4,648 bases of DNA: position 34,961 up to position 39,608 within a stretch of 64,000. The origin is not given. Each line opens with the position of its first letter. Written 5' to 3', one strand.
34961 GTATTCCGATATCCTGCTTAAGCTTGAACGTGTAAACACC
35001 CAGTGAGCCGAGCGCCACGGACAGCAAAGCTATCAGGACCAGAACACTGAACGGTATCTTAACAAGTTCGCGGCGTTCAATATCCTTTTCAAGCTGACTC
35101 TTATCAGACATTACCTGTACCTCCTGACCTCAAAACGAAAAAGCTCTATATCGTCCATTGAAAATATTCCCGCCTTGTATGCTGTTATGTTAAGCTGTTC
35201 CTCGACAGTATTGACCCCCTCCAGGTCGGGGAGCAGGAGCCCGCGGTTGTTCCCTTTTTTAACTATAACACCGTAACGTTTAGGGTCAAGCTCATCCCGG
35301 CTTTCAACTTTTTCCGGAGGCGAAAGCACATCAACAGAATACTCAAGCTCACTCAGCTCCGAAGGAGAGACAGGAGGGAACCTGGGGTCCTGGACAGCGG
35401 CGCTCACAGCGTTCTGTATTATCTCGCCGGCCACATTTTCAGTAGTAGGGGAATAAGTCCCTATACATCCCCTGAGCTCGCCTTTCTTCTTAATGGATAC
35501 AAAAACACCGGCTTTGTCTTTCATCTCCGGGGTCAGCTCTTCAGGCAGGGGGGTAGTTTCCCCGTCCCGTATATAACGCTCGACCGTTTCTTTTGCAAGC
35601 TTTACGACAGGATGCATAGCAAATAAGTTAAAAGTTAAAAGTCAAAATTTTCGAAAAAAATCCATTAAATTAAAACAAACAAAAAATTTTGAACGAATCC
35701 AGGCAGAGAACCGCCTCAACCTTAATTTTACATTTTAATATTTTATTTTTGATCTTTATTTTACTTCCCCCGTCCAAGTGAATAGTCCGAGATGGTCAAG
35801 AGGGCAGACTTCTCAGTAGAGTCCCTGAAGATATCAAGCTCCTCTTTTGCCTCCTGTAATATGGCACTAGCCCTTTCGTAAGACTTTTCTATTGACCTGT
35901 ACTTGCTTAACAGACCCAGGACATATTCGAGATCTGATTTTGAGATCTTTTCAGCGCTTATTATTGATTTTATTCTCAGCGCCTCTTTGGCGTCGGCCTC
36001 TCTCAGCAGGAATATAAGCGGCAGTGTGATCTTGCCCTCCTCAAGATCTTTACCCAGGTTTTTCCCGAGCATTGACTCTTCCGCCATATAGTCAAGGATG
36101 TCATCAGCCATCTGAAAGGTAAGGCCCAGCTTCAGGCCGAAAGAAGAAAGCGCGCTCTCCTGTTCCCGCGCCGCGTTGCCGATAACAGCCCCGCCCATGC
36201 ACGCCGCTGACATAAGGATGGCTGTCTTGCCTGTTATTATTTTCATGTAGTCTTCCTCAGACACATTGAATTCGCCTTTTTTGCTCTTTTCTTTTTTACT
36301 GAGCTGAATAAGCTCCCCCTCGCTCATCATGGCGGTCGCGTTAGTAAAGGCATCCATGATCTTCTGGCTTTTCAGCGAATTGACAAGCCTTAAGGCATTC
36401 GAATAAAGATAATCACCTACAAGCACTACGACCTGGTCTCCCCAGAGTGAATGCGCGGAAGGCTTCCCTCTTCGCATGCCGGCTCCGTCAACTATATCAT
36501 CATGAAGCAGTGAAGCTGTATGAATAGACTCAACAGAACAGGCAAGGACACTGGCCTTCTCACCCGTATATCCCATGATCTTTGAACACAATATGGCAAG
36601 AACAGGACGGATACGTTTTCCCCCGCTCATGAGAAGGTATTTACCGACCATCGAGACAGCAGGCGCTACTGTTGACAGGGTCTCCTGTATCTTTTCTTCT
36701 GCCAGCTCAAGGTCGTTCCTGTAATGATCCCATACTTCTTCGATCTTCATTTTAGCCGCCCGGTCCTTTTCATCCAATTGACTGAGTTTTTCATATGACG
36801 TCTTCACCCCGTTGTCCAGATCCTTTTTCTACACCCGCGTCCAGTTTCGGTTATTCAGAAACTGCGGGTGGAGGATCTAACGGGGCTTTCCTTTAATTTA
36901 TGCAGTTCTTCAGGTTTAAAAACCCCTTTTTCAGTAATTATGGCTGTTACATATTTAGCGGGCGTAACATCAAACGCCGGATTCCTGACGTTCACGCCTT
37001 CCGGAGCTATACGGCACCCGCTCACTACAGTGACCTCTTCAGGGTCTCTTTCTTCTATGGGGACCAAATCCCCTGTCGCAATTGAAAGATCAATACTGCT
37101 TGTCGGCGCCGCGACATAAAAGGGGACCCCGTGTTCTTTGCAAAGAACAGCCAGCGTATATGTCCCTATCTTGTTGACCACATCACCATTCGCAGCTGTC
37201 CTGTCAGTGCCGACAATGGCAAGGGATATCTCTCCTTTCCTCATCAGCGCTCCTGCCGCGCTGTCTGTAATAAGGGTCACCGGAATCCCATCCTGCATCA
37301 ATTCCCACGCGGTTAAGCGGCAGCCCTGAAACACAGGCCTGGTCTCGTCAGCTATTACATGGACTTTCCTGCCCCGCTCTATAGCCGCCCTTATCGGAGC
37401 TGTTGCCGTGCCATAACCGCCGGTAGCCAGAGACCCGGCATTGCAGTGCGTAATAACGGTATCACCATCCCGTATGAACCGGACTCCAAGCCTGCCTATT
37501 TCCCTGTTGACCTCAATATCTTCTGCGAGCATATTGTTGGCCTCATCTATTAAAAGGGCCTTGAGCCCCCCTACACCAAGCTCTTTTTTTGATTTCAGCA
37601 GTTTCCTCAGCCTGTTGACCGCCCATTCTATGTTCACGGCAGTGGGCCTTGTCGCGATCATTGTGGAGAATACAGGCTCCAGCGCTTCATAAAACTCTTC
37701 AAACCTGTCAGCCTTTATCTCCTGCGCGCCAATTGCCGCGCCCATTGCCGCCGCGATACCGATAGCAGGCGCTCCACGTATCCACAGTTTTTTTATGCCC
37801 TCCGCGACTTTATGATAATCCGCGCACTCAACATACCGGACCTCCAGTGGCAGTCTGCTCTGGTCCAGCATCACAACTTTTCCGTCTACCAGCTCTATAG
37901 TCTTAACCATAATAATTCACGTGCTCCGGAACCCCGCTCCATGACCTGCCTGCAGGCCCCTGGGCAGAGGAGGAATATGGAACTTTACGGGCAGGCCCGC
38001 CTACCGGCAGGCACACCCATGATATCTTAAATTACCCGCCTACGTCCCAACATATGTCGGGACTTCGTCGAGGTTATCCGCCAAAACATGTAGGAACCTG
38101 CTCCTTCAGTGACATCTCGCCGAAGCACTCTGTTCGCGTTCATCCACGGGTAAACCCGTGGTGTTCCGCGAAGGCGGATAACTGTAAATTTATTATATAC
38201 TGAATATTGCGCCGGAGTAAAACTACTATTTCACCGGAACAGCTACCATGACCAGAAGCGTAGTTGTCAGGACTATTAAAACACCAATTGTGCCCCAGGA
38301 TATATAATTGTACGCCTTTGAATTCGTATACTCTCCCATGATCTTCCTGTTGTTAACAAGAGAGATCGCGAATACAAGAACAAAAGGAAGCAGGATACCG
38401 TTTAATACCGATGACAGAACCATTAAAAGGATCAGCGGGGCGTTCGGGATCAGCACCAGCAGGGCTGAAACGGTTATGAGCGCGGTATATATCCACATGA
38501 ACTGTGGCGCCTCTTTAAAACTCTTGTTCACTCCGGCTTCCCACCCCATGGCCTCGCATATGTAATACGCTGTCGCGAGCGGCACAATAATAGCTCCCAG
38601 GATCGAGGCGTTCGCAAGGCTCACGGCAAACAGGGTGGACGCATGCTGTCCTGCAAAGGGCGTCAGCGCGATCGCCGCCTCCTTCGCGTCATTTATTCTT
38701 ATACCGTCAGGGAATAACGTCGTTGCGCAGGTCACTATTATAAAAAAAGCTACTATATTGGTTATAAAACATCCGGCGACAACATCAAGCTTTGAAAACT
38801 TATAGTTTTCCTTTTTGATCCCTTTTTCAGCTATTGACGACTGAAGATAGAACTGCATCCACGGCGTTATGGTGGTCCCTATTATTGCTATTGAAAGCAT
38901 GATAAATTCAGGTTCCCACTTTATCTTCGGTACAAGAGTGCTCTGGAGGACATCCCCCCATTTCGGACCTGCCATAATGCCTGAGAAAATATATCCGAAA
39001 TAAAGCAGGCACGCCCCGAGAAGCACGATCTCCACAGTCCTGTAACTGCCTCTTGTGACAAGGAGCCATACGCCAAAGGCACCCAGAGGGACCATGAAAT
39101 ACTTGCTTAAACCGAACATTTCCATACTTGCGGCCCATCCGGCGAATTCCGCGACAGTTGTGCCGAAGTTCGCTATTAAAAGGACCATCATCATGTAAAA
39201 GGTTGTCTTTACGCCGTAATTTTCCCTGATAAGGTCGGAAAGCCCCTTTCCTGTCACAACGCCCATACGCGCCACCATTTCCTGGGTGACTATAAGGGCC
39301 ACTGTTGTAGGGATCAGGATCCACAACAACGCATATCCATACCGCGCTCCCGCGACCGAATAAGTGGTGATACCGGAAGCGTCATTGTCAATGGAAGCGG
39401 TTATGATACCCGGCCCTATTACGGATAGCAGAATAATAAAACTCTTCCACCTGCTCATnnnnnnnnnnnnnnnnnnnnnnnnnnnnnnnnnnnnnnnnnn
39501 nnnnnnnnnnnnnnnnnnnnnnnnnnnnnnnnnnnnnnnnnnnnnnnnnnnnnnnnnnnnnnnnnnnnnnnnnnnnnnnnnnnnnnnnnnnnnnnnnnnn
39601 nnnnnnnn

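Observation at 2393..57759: Short periodic tandem arrays (mostly heptamers) abut the start-codon region of many genes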

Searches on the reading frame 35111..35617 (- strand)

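Call 8: search_protein_families(library=pfam, proteins=[window:35111-35617:-])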
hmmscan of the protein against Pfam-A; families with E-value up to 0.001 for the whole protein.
window:35111-35617:- (168 aa): 1 family
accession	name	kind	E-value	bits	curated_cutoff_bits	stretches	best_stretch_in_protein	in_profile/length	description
PF01871.22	AMMECR1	-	8.9e-49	165.6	25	1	5-166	1-167/168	AMMECR1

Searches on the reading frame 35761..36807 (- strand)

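Call 8: search_protein_families(library=pfam, proteins=[window:35761-36807:-])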
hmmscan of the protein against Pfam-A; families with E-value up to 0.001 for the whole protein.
window:35761-36807:- (348 aa): 1 family
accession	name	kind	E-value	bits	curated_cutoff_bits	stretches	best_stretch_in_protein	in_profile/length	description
PF00348.22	polyprenyl_synt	-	6.3e-70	235.7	27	1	52-297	5-248/251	Polyprenyl synthetase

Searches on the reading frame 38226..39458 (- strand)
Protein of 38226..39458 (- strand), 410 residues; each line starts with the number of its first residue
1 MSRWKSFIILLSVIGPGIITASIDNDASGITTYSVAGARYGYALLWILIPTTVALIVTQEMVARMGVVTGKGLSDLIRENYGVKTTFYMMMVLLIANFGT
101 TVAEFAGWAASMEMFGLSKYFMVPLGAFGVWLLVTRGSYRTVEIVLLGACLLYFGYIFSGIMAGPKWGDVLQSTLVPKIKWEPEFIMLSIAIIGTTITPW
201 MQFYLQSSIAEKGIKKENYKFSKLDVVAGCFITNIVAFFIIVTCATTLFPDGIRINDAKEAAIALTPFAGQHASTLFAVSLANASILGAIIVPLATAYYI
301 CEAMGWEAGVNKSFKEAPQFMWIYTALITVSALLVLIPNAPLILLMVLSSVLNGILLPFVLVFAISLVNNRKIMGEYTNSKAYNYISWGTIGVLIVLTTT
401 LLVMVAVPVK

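Call 9: search_protein_families(library=pfam, proteins=[window:38226-39458:-])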
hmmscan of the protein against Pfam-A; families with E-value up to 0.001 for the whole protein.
window:38226-39458:- (410 aa): 1 family
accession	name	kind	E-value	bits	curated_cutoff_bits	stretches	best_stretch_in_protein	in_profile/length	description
PF01566.24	Nramp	-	1.1e-99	334.3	29.8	1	30-380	1-356/357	Natural resistance-associated macrophage protein-like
